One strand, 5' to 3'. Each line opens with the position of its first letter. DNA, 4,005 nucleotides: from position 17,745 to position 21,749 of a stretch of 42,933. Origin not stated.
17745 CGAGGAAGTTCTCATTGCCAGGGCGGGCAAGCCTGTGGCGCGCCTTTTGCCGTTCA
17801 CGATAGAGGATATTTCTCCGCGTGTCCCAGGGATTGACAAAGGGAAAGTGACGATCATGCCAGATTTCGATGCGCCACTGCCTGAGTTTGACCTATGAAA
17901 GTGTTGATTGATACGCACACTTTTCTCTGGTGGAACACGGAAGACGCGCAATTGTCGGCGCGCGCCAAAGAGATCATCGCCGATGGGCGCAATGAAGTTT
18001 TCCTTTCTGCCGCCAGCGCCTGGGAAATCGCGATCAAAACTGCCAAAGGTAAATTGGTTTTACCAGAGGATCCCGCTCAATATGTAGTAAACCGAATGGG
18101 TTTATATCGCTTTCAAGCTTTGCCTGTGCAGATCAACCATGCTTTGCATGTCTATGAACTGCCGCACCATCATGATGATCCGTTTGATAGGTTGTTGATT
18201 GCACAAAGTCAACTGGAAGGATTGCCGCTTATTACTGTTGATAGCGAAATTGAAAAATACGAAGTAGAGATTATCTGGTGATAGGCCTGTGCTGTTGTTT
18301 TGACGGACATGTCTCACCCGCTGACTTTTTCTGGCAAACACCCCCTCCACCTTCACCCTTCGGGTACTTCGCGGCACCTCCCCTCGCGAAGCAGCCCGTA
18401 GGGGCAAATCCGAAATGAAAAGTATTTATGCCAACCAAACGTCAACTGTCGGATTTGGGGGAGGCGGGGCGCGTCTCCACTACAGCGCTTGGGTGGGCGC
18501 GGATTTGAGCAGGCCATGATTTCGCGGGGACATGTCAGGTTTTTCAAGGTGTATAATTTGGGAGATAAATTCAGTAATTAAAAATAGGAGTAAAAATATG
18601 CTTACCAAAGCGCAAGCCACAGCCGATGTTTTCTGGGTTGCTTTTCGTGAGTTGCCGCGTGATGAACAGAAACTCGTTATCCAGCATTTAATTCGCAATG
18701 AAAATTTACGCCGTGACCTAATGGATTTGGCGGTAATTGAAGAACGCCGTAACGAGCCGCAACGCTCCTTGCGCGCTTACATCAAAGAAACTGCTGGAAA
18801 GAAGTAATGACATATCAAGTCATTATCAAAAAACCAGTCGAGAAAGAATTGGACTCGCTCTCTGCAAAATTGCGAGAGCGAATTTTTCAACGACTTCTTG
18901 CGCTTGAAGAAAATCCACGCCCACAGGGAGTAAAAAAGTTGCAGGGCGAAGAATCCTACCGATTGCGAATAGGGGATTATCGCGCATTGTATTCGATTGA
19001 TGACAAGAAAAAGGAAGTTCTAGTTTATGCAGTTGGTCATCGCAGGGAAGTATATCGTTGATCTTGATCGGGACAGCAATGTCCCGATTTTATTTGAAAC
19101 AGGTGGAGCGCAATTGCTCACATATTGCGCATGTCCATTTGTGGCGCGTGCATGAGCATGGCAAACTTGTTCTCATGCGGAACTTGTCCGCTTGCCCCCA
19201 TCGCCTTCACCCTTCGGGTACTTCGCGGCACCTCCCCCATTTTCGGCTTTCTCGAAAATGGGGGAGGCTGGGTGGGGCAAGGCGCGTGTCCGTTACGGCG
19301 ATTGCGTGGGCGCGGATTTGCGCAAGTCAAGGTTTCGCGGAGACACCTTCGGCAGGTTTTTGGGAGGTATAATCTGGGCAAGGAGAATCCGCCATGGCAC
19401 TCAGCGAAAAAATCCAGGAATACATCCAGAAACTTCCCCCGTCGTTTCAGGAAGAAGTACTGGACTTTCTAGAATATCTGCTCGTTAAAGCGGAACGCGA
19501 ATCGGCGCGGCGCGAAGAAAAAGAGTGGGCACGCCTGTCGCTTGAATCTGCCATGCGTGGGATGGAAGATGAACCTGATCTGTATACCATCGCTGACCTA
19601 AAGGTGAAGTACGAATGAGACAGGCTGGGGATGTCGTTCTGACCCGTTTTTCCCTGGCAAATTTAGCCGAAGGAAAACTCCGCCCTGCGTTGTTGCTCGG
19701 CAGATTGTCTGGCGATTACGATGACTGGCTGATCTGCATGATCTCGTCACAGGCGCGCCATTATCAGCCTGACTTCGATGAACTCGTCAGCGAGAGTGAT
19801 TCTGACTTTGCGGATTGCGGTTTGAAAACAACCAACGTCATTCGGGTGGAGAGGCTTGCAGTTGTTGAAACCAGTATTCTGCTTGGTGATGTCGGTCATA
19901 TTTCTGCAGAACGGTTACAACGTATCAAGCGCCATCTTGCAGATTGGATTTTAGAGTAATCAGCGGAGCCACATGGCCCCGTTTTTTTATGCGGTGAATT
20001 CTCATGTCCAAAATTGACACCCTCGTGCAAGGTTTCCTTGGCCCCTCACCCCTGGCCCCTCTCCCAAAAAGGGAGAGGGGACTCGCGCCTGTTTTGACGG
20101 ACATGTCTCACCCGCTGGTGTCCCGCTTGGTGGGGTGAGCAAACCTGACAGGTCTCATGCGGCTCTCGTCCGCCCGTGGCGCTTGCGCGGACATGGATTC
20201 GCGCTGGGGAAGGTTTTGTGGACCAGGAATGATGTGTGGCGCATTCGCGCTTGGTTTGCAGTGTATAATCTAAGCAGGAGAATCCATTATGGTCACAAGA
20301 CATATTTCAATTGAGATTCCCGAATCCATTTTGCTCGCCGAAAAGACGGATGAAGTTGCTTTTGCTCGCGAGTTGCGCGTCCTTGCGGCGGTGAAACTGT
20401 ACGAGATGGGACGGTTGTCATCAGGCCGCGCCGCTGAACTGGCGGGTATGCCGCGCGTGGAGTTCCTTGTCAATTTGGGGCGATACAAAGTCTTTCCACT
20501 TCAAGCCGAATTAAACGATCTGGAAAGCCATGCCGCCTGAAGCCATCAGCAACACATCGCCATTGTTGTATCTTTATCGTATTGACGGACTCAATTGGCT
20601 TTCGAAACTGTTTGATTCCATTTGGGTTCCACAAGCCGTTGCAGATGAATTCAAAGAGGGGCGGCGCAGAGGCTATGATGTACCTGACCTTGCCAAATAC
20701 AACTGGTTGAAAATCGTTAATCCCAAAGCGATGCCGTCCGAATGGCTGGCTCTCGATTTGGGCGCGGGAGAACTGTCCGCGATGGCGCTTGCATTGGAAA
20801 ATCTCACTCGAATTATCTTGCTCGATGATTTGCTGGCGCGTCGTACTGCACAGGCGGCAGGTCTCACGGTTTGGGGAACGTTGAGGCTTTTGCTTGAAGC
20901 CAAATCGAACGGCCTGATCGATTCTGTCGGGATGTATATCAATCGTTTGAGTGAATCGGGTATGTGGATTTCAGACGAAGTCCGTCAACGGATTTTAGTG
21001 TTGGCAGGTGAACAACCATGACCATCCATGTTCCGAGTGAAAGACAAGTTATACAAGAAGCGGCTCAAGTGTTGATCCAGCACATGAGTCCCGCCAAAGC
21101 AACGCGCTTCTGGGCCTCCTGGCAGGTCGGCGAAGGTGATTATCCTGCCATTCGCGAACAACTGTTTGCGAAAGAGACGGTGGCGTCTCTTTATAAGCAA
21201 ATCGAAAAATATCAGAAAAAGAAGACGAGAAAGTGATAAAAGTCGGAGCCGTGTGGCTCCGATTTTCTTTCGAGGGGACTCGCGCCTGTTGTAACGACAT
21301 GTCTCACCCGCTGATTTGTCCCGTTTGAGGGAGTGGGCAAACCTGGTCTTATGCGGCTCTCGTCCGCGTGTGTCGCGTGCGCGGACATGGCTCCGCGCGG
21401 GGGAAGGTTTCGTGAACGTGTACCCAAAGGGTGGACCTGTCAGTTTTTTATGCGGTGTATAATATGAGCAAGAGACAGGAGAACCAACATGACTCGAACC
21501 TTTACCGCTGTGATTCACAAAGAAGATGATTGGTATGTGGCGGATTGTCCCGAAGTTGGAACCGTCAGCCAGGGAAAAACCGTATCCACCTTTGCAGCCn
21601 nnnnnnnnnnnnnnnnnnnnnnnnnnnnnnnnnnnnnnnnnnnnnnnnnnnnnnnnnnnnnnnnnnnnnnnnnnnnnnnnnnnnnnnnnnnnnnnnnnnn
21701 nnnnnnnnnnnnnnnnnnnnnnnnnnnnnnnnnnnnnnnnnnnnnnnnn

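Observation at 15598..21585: Integrase-less, integron-like array of seven co-oriented TA/selfish-gene cassettes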

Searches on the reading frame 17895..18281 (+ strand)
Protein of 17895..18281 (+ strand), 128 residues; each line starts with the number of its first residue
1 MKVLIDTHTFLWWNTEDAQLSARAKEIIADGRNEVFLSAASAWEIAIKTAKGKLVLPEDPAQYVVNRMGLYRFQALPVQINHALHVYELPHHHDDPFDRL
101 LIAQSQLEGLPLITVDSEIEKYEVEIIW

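Call 5: search_protein_families(library=pfam, proteins=[window:17895-18281:+], max_evalue=0.01)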
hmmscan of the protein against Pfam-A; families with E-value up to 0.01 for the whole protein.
window:17895-18281:+ (128 aa): 1 family
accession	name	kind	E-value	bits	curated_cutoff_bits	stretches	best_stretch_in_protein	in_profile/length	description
PF01850.27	PIN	-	1.7e-16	61.4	23.6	1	3-123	1-118/120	PIN domain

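Call 15: find_encoding_contigs(protein=window:17895-18281:+, flank=10000, max_places=10)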
Protein window:17895-18281:+ (128 aa): 2 contigs read that carry it; 2 places shown.
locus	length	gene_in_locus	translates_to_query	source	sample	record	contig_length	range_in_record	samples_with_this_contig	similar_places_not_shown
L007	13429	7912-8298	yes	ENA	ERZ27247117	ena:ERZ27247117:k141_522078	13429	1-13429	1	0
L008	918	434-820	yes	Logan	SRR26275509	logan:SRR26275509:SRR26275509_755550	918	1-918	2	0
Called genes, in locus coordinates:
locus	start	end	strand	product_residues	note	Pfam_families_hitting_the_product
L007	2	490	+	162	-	?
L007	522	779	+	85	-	PF18506:RelB-like (faint)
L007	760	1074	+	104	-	PF05016:ParE_toxin (faint)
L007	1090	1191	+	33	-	-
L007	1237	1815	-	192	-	PF00440:TetR_N, PF14278:TetR_C_8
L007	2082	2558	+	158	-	-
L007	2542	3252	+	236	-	PF00350:Dynamin_N (faint), PF13555:AAA_29 (faint), PF00005:ABC_tran, PF02463:SMC_N (faint), PF13304:AAA_21 (faint)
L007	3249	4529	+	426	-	PF02687:FtsX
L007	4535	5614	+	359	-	PF02687:FtsX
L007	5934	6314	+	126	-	PF04480:DUF559, PF18741:MTES_1575 (weak)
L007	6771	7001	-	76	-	-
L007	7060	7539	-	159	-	-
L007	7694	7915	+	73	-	PF02604:PhdYeFM_antitox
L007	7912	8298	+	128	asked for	PF01850:PIN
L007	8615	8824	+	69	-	-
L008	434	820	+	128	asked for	PF01850:PIN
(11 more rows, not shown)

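Call 58: find_homologous_proteins(query=window:17895-18281:+, max_evalue=1e-30)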
Query window:17895-18281:+ (128 aa): 2119 proteins with E <= 1e-30 among 4462 candidates; the best 120 are listed.
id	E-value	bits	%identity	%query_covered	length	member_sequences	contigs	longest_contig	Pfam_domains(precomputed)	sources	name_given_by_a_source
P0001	2.6e-78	278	99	100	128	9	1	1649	PF01850.28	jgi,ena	-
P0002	4.9e-71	255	88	100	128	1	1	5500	PF01850.28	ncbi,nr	ncbi:MAG: PIN domain nuclease [Anaerolinea sp.]|nr:PIN domain nuclease [Anaerolinea sp.]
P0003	3.8e-70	252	88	100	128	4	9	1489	PF01850.28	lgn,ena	-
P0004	2.7e-65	236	81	100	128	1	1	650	PF01850.28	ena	-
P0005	1.1e-64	234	77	100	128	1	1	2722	PF01850.28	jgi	jgi:PIN domain nuclease of toxin-antitoxin system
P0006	2.8e-64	233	80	100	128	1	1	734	PF01850.28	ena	-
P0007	5.2e-64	232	77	100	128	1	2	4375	PF01850.28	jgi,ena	jgi:PIN domain nuclease of toxin-antitoxin system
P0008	1.0e-63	231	80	100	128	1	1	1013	PF01850.28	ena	-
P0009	1.5e-63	230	77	100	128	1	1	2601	PF01850.28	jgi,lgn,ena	-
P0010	3.7e-63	229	77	100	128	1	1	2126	PF01850.28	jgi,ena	-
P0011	6.2e-63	228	78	100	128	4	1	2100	PF01850.28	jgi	-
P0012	7.9e-63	228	80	100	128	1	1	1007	PF01850.28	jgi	jgi:PIN domain nuclease of toxin-antitoxin system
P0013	1.1e-62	228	76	100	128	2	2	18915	PF01850.28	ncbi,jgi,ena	-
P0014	1.2e-62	227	76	100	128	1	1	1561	PF01850.28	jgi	jgi:PIN domain nuclease of toxin-antitoxin system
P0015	1.4e-62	227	76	100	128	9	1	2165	PF01850.28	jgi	jgi:PIN domain nuclease of toxin-antitoxin system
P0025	9.3e-62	225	77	100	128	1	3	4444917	PF01850.28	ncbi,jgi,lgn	-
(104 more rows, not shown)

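Call 59: find_encoding_contigs(protein=P0002, flank=10000, max_places=4)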
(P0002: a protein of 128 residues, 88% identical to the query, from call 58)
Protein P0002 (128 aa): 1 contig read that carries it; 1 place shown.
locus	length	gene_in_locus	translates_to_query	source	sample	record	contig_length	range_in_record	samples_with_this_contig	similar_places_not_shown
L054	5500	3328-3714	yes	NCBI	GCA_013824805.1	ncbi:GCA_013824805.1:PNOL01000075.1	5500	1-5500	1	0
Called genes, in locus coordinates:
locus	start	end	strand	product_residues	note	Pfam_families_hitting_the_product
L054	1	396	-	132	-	PF01040:UbiA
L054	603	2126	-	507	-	PF00221:Lyase_aromatic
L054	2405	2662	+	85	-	-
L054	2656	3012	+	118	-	PF02452:PemK_toxin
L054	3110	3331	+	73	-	PF02604:PhdYeFM_antitox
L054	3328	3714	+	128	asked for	PF01850:PIN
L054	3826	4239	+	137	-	PF00903:Glyoxalase, PF13468:Glyoxalase_3, PF13669:Glyoxalase_4, PF18029:Glyoxalase_6 (faint), PF22677:Ble-like_N (faint)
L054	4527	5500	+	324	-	PF01171:ATP_bind_3, PF06508:QueC (weak)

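Call 60: find_encoding_contigs(protein=P0025, flank=10000, max_places=4)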
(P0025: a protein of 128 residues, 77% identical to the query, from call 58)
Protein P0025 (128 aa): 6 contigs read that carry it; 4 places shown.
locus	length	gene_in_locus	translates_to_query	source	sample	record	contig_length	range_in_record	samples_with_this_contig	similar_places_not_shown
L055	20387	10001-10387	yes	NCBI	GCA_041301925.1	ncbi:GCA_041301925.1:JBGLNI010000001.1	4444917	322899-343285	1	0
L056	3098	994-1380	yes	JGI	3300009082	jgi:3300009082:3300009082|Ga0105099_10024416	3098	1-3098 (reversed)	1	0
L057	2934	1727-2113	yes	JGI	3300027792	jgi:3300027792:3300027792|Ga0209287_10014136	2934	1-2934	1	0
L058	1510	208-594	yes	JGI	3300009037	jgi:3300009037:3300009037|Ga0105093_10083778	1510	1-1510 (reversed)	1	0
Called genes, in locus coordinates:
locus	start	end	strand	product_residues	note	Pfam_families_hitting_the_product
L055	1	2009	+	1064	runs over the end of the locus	-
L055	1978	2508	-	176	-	-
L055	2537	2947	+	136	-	-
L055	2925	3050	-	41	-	-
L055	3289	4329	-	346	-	PF00962:A_deaminase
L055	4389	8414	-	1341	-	PF07517:SecA_DEAD, PF01043:SecA_PP_bind, PF21090:P-loop_SecA, PF07516:SecA_SW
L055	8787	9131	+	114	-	PF00408:PGM_PMM_IV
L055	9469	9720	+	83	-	PF10387:DUF2442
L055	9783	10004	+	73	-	PF02604:PhdYeFM_antitox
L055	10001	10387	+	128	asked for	PF01850:PIN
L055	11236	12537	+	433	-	PF20695:UbiD_N, PF01977:UbiD, PF20696:UbiD_C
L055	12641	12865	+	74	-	PF04255:DUF433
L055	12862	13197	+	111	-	PF18480:DUF5615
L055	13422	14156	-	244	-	PF13358:DDE_3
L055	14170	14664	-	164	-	PF13384:HTH_23 (weak), PF13551:HTH_29 (weak), PF13565:HTH_32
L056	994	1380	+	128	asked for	PF01850:PIN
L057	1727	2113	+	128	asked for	PF01850:PIN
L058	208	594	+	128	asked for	PF01850:PIN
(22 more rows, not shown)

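Call 65: search_protein_families(library=pfam, proteins=[L054:2405-2662:+, L054:2656-3012:+], max_evalue=1)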
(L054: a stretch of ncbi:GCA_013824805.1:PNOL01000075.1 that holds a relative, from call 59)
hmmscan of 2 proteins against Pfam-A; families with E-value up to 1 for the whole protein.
L054:2405-2662:+ (85 aa): 3 families
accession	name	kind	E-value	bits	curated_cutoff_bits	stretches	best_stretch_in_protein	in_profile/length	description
PF06021.17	Gly_acyl_tr_N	-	0.032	14.8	31.2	1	10-85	105-181/201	Aralkyl acyl-CoA:amino acid N-acyltransferase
PF19891.5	DUF6364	-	0.045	14.7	27.3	1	7-66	5-58/70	Family of unknown function (DUF6364)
PF03722.19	Hemocyanin_N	-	0.09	13.9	28.9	1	13-81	6-76/124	Hemocyanin, all-alpha domain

L054:2656-3012:+ (118 aa): 1 family
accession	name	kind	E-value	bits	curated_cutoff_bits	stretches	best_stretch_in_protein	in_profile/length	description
PF02452.23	PemK_toxin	-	2e-29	102.4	23.1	1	5-109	2-106/109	PemK-like, MazF-like toxin of type II toxin-antitoxin system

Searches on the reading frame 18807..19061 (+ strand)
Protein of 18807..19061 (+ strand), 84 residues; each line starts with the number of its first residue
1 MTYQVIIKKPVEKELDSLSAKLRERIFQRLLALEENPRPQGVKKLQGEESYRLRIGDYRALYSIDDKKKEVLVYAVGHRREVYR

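Call 5: search_protein_families(library=pfam, proteins=[window:18807-19061:+], max_evalue=0.01)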
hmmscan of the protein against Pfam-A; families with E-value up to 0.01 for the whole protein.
window:18807-19061:+ (84 aa): 2 families
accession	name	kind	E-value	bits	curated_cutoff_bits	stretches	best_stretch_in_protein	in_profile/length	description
PF05016.21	ParE_toxin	-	2e-12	48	23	1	5-83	1-89/89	ParE toxin of type II toxin-antitoxin system, parDE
PF05973.20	Gp49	-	0.0024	18.3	23.9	1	13-73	1-67/90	Phage derived protein Gp49-like (DUF891)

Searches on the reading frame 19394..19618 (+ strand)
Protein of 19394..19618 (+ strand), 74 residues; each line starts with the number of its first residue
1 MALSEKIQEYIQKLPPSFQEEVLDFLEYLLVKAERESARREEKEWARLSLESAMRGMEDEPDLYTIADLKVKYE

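Call 5: search_protein_families(library=pfam, proteins=[window:19394-19618:+], max_evalue=0.01)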
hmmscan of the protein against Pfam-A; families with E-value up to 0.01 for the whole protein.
window:19394-19618:+ (74 aa): 1 family
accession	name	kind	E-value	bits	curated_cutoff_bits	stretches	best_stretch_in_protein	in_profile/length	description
PF10047.15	DUF2281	-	3.2e-08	34.5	26.5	1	6-45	1-40/64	Protein of unknown function (DUF2281)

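Call 67: search_protein_families(library=ncbifam, proteins=[window:19394-19618:+], max_evalue=10)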
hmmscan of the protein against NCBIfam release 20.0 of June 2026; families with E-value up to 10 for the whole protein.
window:19394-19618:+ (74 aa): 1 family
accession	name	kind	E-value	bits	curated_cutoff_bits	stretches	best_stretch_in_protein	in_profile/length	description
NF050009.1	TA_VapB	equivalog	1.9e-06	28.3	60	1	8-42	2-36/65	type II toxin-antitoxin system VapB family antitoxin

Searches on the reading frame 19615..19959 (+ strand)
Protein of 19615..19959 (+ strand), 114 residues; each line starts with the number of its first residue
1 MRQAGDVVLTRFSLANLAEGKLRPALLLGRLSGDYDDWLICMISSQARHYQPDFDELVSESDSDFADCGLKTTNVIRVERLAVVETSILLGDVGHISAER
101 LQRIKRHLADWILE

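Call 5: search_protein_families(library=pfam, proteins=[window:19615-19959:+], max_evalue=0.01)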
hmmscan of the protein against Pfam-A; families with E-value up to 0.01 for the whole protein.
window:19615-19959:+ (114 aa): 1 family
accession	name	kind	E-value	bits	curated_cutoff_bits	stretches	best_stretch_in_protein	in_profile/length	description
PF02452.23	PemK_toxin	-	7.5e-11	42.6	23.1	1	4-110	2-107/109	PemK-like, MazF-like toxin of type II toxin-antitoxin system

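Call 39: find_encoding_contigs(protein=window:19615-19959:+, flank=10000, max_places=10)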
Protein window:19615-19959:+ (114 aa): no gene with exactly this product is on record in the collection.

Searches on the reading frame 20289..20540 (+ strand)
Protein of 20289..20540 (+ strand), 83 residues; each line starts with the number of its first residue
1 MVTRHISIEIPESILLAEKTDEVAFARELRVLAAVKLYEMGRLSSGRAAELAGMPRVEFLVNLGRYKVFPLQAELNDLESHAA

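Call 5: search_protein_families(library=pfam, proteins=[window:20289-20540:+], max_evalue=0.01)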
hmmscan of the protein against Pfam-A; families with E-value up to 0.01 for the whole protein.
window:20289-20540:+ (83 aa): 1 family
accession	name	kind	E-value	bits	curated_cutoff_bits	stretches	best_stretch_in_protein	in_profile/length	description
PF03683.19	UPF0175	-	9e-24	83.4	27.9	1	10-80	1-71/75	Uncharacterised protein family (UPF0175)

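Call 38: find_encoding_contigs(protein=window:20289-20540:+, flank=10000, max_places=10)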
Protein window:20289-20540:+ (83 aa): 14 contigs read that carry it; 10 places shown.
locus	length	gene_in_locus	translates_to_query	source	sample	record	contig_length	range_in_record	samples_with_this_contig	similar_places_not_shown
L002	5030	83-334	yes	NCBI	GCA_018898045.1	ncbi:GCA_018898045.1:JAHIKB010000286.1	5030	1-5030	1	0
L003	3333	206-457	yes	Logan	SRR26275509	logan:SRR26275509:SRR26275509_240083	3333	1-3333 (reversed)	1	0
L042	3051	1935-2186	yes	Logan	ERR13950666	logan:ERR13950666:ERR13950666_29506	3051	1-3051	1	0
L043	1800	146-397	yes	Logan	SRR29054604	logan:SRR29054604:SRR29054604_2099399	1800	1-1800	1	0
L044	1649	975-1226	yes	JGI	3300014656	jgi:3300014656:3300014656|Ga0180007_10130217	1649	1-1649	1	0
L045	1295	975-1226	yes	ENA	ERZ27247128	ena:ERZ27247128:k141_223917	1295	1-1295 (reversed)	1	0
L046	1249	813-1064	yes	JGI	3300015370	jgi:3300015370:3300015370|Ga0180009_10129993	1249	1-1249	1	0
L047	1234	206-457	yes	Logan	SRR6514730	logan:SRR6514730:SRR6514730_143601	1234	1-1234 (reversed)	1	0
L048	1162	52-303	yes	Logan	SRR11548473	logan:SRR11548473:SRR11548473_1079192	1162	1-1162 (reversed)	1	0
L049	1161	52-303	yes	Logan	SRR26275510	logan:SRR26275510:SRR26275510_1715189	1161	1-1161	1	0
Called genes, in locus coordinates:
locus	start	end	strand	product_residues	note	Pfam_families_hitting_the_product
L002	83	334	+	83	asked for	PF03683:UPF0175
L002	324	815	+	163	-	PF11848:DUF3368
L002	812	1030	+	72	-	-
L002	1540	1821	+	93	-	-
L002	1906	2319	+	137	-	PF00903:Glyoxalase, PF13468:Glyoxalase_3, PF13669:Glyoxalase_4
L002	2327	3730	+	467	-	PF01171:ATP_bind_3, PF11734:TilS_C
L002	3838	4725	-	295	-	PF02899:Phage_int_SAM_1, PF13495:Phage_int_SAM_4, PF00589:Phage_integrase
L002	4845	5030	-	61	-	?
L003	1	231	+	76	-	?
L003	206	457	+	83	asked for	PF03683:UPF0175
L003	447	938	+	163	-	PF11848:DUF3368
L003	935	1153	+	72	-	-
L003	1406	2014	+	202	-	-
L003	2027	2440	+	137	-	PF00903:Glyoxalase, PF13468:Glyoxalase_3, PF13669:Glyoxalase_4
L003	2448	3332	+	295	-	?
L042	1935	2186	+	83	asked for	PF03683:UPF0175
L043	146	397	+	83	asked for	PF03683:UPF0175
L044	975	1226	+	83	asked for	PF03683:UPF0175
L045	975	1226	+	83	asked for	PF03683:UPF0175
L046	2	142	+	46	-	?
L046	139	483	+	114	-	PF02452:PemK_toxin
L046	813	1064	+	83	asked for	PF03683:UPF0175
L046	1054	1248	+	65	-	?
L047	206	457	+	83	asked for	PF03683:UPF0175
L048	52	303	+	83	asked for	PF03683:UPF0175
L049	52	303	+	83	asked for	PF03683:UPF0175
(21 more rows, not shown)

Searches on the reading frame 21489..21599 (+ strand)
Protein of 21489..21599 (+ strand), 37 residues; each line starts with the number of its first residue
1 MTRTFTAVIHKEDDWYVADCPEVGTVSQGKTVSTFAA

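Call 65: search_protein_families(library=pfam, proteins=[window:21489-21599:+], max_evalue=1)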
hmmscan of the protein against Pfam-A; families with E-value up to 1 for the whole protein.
seq(37 aa): 0 families

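Call 66: search_solved_structures(query=window:21489-21599:+, max_evalue=10, show_alignments=2)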
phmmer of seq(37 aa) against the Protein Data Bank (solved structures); distinct sequences matched with E-value up to 10: 5.
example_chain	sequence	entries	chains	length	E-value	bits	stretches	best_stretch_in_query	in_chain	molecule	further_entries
9vvv_A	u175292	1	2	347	1.2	12.4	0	6-34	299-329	Ubiquitin carboxyl-terminal hydrolase 15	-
6cpm_C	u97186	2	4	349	1.3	12.3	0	6-34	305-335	Ubiquitin carboxyl-terminal hydrolase 15 | Ubiquitin carboxyl-terminal hydrolase 15,Ubiquitin carboxyl-terminal hydrolase 15,Ubiquiti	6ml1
7r2g_A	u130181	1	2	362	1.3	12.3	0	6-34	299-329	Ubiquitin carboxyl-terminal hydrolase 15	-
6gh9_A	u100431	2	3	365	1.4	12.2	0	6-34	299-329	Ubiquitin carboxyl-terminal hydrolase 15 | Ubiquitin carboxyl-terminal hydrolase 15,Ubiquitin carboxyl-terminal hydrolase 15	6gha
6crn_A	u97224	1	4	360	1.4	12.2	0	6-34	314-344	Ubiquitin carboxyl-terminal hydrolase 15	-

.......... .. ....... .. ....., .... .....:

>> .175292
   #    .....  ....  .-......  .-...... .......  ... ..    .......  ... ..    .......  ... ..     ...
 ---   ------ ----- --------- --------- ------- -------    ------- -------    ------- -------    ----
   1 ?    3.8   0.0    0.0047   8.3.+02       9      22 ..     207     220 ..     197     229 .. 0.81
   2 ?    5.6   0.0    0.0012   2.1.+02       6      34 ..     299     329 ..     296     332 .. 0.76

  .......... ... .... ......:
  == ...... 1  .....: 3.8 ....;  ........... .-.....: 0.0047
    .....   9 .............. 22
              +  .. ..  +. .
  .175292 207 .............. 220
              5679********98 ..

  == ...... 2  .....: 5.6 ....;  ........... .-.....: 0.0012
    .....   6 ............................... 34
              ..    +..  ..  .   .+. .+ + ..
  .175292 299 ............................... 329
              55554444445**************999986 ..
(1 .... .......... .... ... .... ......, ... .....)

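Call 67: search_protein_families(library=ncbifam, proteins=[window:21489-21599:+], max_evalue=10)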
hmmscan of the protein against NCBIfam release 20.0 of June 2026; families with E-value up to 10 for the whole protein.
seq(37 aa): 0 families
